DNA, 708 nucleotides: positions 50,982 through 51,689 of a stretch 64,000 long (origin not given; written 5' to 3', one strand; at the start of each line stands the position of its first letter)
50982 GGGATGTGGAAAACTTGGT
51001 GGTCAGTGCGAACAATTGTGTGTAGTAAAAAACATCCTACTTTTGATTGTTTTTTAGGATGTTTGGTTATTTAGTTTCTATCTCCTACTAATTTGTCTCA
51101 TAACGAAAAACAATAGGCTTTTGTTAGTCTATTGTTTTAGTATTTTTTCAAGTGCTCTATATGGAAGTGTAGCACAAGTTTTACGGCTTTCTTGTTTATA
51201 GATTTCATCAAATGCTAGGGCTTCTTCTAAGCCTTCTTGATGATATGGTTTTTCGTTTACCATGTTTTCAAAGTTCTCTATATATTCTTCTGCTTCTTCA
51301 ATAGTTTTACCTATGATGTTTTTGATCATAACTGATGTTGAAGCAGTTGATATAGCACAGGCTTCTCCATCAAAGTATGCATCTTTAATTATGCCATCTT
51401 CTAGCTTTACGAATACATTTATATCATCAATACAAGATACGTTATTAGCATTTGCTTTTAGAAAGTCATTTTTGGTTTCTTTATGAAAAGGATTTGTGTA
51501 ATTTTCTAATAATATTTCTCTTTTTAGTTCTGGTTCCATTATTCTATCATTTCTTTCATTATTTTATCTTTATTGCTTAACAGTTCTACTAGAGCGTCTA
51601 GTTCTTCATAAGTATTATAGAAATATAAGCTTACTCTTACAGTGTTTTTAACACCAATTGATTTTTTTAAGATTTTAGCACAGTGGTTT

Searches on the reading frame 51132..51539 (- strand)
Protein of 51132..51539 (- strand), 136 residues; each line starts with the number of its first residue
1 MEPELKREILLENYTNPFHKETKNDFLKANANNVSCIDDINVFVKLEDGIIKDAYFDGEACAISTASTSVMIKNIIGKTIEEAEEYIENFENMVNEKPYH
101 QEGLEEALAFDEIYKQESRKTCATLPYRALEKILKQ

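Call 55: search_protein_families(library=pfam, proteins=[window:51132-51539:-], max_evalue=0.001)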
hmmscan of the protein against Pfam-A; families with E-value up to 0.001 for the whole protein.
window:51132-51539:- (136 aa): 1 family
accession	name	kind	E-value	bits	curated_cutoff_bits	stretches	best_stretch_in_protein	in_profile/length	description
PF01592.21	NifU_N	-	1.1e-14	55.1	22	1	8-119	4-123/127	NifU-like N terminal domain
